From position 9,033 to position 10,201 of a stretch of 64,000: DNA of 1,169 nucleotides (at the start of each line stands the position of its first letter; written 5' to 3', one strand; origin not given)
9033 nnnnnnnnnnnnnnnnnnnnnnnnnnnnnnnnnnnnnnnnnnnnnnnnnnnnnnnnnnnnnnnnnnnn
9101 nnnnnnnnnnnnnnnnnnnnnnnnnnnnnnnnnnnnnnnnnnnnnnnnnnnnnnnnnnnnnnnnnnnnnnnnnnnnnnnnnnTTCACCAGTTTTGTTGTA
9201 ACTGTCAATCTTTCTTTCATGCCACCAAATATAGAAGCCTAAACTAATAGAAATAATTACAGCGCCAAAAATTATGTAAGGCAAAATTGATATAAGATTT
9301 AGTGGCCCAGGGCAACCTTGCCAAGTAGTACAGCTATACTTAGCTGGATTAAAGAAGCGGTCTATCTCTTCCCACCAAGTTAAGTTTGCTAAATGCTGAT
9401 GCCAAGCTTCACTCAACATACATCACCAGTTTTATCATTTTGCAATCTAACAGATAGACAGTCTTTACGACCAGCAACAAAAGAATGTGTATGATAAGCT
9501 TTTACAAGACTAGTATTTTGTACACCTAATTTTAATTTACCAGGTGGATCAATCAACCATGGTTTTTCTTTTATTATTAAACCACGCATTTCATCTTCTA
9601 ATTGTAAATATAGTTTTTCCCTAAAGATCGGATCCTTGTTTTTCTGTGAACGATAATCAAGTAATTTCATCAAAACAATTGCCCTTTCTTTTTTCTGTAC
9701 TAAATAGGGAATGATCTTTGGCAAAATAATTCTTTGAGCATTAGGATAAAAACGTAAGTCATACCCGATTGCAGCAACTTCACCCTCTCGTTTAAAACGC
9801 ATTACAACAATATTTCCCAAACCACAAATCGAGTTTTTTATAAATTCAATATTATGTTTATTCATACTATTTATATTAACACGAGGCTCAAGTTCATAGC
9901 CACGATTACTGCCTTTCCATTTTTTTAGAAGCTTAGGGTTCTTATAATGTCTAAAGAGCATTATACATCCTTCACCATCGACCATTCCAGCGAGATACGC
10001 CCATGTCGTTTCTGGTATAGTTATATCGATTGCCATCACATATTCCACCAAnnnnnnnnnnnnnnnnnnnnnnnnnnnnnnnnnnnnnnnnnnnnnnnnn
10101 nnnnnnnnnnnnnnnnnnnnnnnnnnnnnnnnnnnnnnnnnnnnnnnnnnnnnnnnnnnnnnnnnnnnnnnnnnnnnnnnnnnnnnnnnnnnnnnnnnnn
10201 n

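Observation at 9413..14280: Two paralogous free-standing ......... homing-endonuclease genes inserted among small membrane-protein genes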

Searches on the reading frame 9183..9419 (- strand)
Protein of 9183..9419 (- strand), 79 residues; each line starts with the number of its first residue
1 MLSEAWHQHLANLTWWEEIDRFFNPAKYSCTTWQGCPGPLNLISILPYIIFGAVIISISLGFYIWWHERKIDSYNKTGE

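Call 24: find_encoding_contigs(protein=window:9183-9419:-, flank=6000, max_places=10)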
Protein window:9183-9419:- (79 aa): 5 contigs read that carry it; 1 place shown.
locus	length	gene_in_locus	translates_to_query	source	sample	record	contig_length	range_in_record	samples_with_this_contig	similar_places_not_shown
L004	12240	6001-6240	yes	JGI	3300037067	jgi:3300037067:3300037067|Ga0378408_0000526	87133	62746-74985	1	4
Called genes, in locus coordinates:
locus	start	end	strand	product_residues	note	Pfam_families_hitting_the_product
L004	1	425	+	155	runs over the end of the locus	-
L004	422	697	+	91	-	-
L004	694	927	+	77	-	-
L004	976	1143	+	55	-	-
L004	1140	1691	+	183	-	PF00961:LAGLIDADG_1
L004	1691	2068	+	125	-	-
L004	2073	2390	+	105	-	-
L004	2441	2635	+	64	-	-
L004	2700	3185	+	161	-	-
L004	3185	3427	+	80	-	-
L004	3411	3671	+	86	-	-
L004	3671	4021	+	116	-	-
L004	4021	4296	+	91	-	-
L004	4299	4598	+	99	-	-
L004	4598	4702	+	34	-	-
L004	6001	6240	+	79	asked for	-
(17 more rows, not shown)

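Call 73: search_protein_families(library=padloc, proteins=[window:9183-9419:-], max_evalue=0.01)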
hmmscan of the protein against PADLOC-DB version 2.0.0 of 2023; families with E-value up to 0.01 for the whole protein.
window:9183-9419:- (79 aa): 0 families

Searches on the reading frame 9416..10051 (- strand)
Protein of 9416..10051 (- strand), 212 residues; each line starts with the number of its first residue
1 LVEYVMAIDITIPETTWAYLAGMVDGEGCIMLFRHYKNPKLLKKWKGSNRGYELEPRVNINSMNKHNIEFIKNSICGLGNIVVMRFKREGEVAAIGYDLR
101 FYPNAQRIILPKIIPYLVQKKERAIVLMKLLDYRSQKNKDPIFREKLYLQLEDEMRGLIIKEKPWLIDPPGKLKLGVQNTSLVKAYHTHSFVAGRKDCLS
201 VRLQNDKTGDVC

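Call 4: search_protein_families(library=pfam, proteins=[window:9416-10051:-], max_evalue=10)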
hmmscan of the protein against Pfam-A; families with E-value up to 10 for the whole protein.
window:9416-10051:- (212 aa): 1 family
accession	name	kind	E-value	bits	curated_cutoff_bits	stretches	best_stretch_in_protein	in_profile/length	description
PF00961.24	LAGLIDADG_1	-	0.0062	17.8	23.1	1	20-126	1-96/102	LAGLIDADG endonuclease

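Call 5: search_protein_families(library=phrogs, proteins=[window:9416-10051:-], max_evalue=1)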
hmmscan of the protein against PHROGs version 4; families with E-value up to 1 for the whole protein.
window:9416-10051:- (212 aa): 3 families
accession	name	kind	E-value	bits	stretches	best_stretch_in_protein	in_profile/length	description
phrog_5046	-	DNA, RNA and nucleotide metabolism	8.2e-09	36.9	1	15-139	6-118/161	HNH endonuclease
phrog_12980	-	DNA, RNA and nucleotide metabolism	0.00061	20.8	1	15-130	4-108/161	HNH endonuclease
phrog_16747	-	unknown function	0.027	15.1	1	108-138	94-124/185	-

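Call 43: search_dna_similar(query=window:9416-10036:-, collection=phages, mode=protein, max_evalue=0.001, max_rows=30)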
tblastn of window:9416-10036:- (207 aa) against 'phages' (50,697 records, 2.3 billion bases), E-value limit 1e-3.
Records with a match: 7; places in all: 7; records where one place covers at least 80% of the query: 0.
Best place of each record, by identity: <60% 7.
By first word of the organism name: Caulobacter 6; Streptomyces 1.
By host as written in the record: Caulobacter vibrioides CB15 4; Caulobacter vibrioides 2; Streptomyces griseus ATCC 10137 1.
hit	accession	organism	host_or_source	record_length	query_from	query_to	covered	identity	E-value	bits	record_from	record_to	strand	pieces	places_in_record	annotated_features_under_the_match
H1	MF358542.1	Streptomyces phage Sushi23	Streptomyces griseus ATCC 10137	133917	13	133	58%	29.8%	8e-4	45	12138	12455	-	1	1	LAGLIDADG endonuclease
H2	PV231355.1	Caulobacter phage RBC11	Caulobacter vibrioides CB15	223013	13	125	55%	30.1%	1e-5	51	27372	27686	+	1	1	hypothetical protein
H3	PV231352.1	Caulobacter phage RBC63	Caulobacter vibrioides CB15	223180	13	125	55%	30.1%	1e-5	51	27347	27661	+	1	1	putative HNH homing endonuclease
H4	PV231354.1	Caulobacter phage RBC8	Caulobacter vibrioides CB15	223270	13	125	55%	30.1%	1e-5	51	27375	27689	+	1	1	hypothetical protein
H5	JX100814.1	Caulobacter phage CcrRogue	Caulobacter vibrioides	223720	13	125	55%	30.1%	1e-5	51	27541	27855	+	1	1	putative HNH homing endonuclease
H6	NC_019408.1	Caulobacter phage CcrRogue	Caulobacter vibrioides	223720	13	125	55%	30.1%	1e-5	51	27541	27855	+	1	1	HNH endonuclease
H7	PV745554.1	Caulobacter phage BL64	Caulobacter vibrioides CB15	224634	13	125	55%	30.1%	1e-5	51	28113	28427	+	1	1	HNH homing endonuclease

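Call 66: search_solved_structures(query=window:9416-10036:-, max_evalue=1)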
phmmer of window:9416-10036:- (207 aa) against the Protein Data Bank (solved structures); distinct sequences matched with E-value up to 1: 8.
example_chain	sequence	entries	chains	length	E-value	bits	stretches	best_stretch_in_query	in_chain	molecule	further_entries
3fd2_A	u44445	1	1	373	2.1e-06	30.7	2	6-137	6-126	Site-specific DNA endonuclease I-MsoI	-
3mip_A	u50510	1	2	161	0.00015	24.6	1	7-137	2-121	Mso-8G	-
3ko2_A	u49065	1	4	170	0.00075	22.4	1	6-137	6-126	Site-specific DNA endonuclease I-MsoI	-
3mis_A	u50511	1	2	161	0.0026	20.6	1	7-137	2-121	Mso-8G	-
1m5x_A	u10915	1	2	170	0.0044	19.9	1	6-137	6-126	DNA endonuclease I-MsoI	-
2fld_A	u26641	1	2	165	0.0076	19.1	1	7-137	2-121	DNA ENDONUCLEASE I-MSOI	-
5a74_A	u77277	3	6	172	0.35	13.6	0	11-139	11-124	DNA ENDONUCLEASE I-CVUI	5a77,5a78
5a72_A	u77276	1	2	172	0.4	13.4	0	11-139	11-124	DNA ENDONUCLEASE I-CVUI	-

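Call 73: search_protein_families(library=padloc, proteins=[window:9416-10036:-], max_evalue=0.01)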
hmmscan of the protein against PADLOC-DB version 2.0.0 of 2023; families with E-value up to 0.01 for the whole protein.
window:9416-10036:- (207 aa): 1 family
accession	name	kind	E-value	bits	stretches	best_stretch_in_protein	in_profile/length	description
PDLC03684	HEase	-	6.2e-05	21.1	1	9-136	9-122/166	homing endonuclease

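Call 74: search_protein_families(library=ncbifam, proteins=[window:9416-10036:-], max_evalue=0.1)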
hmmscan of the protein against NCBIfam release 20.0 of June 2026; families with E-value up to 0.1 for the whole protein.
window:9416-10036:- (207 aa): 0 families

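Call 86: predict_structure(alignment_id=A8)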
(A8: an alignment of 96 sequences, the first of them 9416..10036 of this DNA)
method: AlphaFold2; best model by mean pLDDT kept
length: 207 residues; sequences in the alignment: 96
mean_pLDDT: 83.9   pTM: 0.77
mean pLDDT of the five models: 83.9, 82.6, 82.4, 82.4, 82.3
residues with pLDDT >= 90: 136; 70-90: 26; 50-70: 10; < 50: 35
segments of 3 or more residues with pLDDT < 50: 174-207
pLDDT, mean of each block of 10 residues (from residue 1): 82 98 96 87 86 98 98 97 92 98 98 98 97 91 94 92 71 47 42 41 44
secondary structure, 60 per line:
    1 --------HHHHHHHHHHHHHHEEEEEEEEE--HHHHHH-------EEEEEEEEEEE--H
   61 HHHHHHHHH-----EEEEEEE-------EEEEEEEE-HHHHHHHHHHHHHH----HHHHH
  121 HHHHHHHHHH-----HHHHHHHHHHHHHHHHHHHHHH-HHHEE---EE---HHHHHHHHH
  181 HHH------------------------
elements in order: H9-22 E23-31 H34-39 E47-57 H60-69 E75-81 E89-96 H98-111 H116-130 H136-157 H172-183

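Call 89: fold_search(model_id=the predicted structure, library=pdb)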
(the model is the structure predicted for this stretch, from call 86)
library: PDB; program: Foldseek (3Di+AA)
matches with E <= 10: 643; with E <= 0.001: 90
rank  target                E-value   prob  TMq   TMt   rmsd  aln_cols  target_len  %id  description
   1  2fld_A                4.5e-09  1.00  0.55  0.70   3.6       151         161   24  I-MsoI Re-Designed for Altered DNA Cleavage Specificity (released 2006-06-06)
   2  3mip_A                5.1e-09  1.00  0.53  0.67   3.8       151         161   23  I-MsoI re-designed for altered DNA cleavage specificity (-8GCG) (released 2010-05-19)
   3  3fd2_A                6.1e-09  1.00  0.58  0.38   6.5       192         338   20  Crystal structure of mMsoI/DNA complex with calcium (released 2009-06-30)
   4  3mxb_A                1.2e-08  1.00  0.54  0.71   3.1       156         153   17  Molecular basis of engineered meganuclease targeting of the endogenous human RAG1 locus (released 2010-10-06)
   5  6fb8_B                2.1e-08  1.00  0.55  0.73   3.4       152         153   16  Crystal Structure of the I-CreI Homing Endonuclease D75N variant in complex with an altered version of its target DNA  (released 2018-07-18)
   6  3mis_A                2.1e-08  1.00  0.55  0.69   5.0       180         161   20  I-MsoI re-designed for altered DNA cleavage specificity (-8G) (released 2010-05-19)
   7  3mxb_R                2.6e-08  1.00  0.54  0.70   3.1       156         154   17  Molecular basis of engineered meganuclease targeting of the endogenous human RAG1 locus (released 2010-10-06)
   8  1m5x_A                3.0e-08  1.00  0.54  0.68   3.7       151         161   24  Crystal structure of the homing endonuclease I-MsoI bound to its DNA substrate (released 2003-06-03)
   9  1bp7_A                3.3e-08  1.00  0.53  0.71   3.7       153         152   15  GROUP I MOBILE INTRON ENDONUCLEASE I-CREI COMPLEXED WITH HOMING SITE DNA (released 1999-01-06)
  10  1u0c_MODEL_1_A        3.7e-08  1.00  0.55  0.73   3.1       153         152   16  Y33C Mutant of Homing endonuclease I-CreI (released 2004-11-02)
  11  2xe0_A                3.7e-08  1.00  0.55  0.73   3.3       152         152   16  Molecular basis of engineered meganuclease targeting of the endogenous human RAG1 locus (released 2010-09-29)
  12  3ko2_A                3.7e-08  1.00  0.53  0.67   3.8       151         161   24  I-MsoI re-designed for altered DNA cleavage specificity (-7C) (released 2010-05-19)
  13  2i3q_A                4.5e-08  1.00  0.54  0.72   3.8       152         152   17  Q44V mutant of Homing Endonuclease I-CreI (released 2006-09-05)
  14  2vbl_B                4.5e-08  1.00  0.53  0.69   3.6       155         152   17  Molecular basis of human XPC gene recognition and cleavage by engineered homing endonuclease heterodimers (released 2008-10-28)
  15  2vbj_A                4.7e-08  1.00  0.54  0.71   3.5       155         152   17  Molecular basis of human XPC gene recognition and cleavage by engineered homing endonuclease heterodimers (released 2008-10-28)
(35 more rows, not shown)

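Call 95: find_related_loci(query=A9, collection=metagenome_contigs, flank=10000)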
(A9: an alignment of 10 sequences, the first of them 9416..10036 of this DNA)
Query A9 (207 aa) in metagenome_contigs; peptide patterns used: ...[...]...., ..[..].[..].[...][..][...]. (x = any residue, [..] = any of these).
529 stretches matched a pattern; 73 encode a relative of the query (tblastn E <= 1e-3); 73 distinct loci.
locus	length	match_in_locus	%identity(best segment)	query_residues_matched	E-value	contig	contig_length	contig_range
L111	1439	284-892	45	4-205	7e-53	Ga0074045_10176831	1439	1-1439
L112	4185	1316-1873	48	7-202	6e-50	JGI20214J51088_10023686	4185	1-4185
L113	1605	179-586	40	7-147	2e-24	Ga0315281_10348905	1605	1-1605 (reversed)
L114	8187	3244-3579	30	7-128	4e-14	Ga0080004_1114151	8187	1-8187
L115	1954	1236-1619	30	4-141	8e-14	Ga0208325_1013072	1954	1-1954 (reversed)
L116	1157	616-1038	31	9-162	5e-12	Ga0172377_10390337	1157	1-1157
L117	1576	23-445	31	9-162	5e-12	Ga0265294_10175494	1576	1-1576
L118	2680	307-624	32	13-127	7e-12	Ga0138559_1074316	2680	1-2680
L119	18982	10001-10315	33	10-127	2e-11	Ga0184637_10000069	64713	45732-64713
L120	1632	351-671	29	4-129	7e-11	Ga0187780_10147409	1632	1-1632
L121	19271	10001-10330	32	7-128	4e-10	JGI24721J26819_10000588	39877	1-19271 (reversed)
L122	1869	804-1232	29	7-162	4e-10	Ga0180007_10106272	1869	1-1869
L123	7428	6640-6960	33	6-126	8e-10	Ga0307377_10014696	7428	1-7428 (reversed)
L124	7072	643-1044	27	1-160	1e-9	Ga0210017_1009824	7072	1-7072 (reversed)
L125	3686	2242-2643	27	1-160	1e-9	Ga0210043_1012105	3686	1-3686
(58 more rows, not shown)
